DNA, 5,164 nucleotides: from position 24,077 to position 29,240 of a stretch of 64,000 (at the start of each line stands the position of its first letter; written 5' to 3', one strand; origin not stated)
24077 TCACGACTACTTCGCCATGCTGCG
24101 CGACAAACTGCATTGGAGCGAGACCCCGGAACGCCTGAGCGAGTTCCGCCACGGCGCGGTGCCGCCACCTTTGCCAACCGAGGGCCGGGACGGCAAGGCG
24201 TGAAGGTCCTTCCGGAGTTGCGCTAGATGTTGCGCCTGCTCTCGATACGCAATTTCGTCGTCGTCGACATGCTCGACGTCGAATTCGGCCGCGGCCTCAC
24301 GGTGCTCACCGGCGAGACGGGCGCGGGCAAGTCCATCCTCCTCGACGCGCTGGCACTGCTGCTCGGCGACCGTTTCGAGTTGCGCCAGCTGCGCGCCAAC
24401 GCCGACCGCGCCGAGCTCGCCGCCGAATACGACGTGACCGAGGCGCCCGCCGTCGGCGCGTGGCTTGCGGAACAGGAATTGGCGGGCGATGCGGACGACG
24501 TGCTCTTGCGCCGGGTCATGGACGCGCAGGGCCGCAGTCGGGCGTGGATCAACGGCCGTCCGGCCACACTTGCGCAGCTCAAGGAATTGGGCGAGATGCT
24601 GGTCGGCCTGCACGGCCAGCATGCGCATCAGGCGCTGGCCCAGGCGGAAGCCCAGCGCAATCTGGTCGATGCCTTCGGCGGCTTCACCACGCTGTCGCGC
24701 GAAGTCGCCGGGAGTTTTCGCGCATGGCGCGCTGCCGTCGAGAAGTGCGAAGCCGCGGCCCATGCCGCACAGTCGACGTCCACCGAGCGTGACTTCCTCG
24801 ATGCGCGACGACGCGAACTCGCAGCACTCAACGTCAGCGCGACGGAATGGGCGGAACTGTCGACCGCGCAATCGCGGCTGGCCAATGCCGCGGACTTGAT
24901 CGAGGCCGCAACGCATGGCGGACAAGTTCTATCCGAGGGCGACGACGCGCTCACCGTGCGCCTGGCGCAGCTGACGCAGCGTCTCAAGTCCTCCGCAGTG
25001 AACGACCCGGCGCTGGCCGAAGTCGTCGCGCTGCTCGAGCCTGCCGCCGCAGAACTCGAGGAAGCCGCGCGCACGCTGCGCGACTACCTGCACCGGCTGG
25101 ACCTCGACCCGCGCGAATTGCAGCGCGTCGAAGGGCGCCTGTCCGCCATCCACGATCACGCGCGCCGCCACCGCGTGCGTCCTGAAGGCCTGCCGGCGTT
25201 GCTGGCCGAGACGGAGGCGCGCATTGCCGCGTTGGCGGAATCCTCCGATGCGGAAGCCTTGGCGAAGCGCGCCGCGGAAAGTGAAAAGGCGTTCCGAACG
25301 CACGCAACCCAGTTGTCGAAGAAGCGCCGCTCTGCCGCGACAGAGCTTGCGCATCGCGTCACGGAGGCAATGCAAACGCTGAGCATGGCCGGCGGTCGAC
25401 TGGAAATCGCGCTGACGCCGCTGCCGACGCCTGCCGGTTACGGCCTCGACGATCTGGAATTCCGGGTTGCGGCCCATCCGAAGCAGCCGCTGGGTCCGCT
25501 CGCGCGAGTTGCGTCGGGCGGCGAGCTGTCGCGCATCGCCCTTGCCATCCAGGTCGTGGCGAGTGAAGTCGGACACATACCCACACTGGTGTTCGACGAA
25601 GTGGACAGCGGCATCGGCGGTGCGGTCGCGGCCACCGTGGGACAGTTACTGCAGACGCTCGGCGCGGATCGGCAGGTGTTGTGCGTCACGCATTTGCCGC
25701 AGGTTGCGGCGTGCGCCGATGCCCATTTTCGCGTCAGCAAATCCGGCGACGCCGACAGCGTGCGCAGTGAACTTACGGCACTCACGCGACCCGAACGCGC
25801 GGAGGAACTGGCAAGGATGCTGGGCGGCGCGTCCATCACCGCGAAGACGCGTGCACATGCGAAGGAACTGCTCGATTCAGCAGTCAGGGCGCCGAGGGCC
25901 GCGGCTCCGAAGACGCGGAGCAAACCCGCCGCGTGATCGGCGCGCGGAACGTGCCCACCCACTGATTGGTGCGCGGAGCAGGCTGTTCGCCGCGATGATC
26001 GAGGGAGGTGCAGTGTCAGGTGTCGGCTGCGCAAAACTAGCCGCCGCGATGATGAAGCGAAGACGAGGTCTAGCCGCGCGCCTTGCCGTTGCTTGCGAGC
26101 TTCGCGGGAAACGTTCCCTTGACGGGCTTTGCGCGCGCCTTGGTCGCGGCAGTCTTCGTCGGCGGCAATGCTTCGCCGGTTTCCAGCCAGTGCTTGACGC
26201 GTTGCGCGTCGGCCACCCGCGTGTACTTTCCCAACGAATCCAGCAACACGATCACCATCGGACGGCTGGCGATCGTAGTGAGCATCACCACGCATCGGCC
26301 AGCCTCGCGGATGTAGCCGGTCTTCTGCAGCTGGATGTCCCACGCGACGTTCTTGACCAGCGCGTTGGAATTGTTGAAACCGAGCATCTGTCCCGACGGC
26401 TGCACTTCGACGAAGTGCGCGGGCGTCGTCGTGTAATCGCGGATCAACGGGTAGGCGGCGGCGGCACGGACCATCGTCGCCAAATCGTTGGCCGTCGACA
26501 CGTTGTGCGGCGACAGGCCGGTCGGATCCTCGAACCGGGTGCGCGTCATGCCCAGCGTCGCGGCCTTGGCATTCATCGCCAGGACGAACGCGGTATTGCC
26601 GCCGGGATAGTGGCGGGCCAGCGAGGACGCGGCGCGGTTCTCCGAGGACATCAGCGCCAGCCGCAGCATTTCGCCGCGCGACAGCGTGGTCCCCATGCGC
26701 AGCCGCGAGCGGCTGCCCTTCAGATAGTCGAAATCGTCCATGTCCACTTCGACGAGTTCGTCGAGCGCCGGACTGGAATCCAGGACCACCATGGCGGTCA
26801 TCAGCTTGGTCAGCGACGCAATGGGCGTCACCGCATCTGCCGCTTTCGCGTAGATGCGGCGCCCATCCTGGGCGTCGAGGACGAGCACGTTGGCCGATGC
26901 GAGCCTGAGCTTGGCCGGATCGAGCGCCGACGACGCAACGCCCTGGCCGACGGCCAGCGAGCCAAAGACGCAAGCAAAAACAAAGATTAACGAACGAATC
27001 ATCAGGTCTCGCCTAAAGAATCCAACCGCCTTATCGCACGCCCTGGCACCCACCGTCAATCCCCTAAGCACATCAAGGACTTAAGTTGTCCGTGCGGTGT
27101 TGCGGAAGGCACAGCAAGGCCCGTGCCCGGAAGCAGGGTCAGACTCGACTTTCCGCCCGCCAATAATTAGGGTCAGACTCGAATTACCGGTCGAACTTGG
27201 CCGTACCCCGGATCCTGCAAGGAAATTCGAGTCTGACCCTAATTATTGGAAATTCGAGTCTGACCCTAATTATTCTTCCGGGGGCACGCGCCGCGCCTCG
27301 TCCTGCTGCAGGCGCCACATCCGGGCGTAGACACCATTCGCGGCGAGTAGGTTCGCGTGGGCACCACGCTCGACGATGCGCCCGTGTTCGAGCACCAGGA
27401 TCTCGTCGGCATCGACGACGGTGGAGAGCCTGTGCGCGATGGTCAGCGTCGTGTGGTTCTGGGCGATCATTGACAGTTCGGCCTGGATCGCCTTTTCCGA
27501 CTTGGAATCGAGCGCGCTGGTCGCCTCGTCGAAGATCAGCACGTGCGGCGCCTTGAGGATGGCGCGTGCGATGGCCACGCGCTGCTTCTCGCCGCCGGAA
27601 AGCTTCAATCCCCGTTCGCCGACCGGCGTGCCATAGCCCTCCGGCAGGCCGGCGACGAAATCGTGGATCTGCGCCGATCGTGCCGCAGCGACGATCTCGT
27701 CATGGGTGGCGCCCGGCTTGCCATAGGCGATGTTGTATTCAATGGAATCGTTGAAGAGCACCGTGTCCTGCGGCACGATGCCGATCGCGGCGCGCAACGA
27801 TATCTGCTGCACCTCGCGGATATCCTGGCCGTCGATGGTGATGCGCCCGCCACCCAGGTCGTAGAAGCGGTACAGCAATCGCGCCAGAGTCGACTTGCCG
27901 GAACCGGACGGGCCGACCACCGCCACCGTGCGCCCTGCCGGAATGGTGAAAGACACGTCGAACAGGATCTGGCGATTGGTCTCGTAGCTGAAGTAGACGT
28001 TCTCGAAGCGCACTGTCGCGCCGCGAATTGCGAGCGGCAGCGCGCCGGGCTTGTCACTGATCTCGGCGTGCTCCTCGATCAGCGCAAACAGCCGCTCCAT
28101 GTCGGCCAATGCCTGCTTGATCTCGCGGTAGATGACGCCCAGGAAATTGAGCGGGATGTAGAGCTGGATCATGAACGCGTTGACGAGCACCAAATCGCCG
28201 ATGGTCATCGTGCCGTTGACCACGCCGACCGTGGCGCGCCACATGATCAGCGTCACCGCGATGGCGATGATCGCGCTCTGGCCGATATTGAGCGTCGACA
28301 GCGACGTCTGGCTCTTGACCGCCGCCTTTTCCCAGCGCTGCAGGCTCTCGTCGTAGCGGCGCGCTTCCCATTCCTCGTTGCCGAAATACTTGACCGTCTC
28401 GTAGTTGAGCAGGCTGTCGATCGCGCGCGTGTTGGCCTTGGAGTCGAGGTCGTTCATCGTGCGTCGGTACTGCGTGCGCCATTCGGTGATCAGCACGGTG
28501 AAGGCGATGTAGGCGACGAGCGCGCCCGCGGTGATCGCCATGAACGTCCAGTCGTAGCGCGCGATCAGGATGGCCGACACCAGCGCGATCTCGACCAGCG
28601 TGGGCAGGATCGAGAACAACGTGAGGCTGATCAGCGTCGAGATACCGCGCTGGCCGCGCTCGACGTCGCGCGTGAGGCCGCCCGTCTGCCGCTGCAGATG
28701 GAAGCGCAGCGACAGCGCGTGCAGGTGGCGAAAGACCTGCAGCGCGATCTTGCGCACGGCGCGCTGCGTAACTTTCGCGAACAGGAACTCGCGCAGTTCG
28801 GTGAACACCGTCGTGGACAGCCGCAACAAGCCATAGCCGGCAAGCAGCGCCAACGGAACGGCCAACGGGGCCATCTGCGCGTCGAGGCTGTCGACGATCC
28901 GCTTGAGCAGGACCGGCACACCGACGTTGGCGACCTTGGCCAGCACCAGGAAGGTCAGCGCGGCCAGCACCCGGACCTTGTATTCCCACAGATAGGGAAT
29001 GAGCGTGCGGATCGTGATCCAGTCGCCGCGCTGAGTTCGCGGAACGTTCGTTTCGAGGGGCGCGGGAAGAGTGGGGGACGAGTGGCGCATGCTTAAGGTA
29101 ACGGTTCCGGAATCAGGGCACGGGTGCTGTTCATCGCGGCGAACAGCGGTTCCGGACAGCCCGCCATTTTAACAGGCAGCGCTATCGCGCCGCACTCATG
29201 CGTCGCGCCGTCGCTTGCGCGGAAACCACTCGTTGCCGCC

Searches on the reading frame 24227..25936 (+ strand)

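Call 18: search_protein_families(library=pfam, proteins=[window:24227-25936:+], max_evalue=0.0001)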
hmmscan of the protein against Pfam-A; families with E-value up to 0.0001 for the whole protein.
window:24227-25936:+ (569 aa): 5 families
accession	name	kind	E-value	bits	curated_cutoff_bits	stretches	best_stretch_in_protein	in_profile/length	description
PF02463.25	SMC_N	-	2.7e-20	73.2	40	1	2-505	2-213/220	RecF/RecN/SMC N terminal domain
PF13476.12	AAA_23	-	2.6e-10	41.7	27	1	5-50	2-47/201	AAA domain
PF13304.12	AAA_21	-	9.2e-07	29.6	27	0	24-48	1-25/304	AAA domain, putative AbiEii toxin, Type IV TA system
PF13555.12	AAA_29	-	3.9e-06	27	27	1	7-46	6-46/61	P-loop containing region of AAA domain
PF13401.12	AAA_22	-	1.6e-05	25.7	27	0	20-55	3-41/130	AAA domain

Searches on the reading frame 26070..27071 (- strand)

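Call 18: search_protein_families(library=pfam, proteins=[window:26070-27071:-], max_evalue=0.0001)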
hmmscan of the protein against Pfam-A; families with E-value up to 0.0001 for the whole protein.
window:26070-27071:- (333 aa): 3 families
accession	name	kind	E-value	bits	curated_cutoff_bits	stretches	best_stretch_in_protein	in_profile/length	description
PF00768.25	Peptidase_S11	-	8e-54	183.1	27.6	1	56-278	9-236/239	D-alanyl-D-alanine carboxypeptidase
PF13354.11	Beta-lactamase2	-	5.3e-09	36.2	22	1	62-203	2-145/214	Beta-lactamase enzyme family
PF02113.21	Peptidase_S13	-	7.9e-05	22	22.8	0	45-97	5-56/444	D-Ala-D-Ala carboxypeptidase 3 (S13) family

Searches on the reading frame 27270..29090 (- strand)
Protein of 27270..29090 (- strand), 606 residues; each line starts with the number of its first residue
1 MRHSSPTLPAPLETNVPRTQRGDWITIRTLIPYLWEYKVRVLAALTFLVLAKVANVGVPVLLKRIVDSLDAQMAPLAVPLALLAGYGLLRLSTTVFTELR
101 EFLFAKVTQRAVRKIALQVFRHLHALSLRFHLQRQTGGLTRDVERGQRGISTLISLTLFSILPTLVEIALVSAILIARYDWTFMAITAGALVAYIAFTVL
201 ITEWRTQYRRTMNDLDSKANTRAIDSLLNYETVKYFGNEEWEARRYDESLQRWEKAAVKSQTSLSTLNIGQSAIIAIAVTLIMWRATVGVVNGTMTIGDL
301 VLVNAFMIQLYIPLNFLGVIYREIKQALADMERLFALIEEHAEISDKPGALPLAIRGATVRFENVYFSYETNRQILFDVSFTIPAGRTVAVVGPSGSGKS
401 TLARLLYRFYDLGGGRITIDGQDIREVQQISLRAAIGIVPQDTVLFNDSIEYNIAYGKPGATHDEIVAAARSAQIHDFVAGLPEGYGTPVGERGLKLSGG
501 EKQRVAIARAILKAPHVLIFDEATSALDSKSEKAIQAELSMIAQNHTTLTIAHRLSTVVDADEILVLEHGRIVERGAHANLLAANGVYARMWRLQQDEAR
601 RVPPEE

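Call 18: search_protein_families(library=pfam, proteins=[window:27270-29090:-], max_evalue=0.0001)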
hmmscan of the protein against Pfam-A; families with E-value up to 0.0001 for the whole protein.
window:27270-29090:- (606 aa): 3 families
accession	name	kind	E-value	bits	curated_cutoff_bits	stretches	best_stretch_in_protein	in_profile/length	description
PF00664.28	ABC_membrane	-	3.4e-44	152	28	1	42-311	2-271/274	ABC transporter transmembrane region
PF00005.33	ABC_tran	-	9.6e-35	120.6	25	1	377-525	2-137/137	ABC transporter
PF02463.25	SMC_N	-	6.4e-07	29.5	40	0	415-566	109-210/220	RecF/RecN/SMC N terminal domain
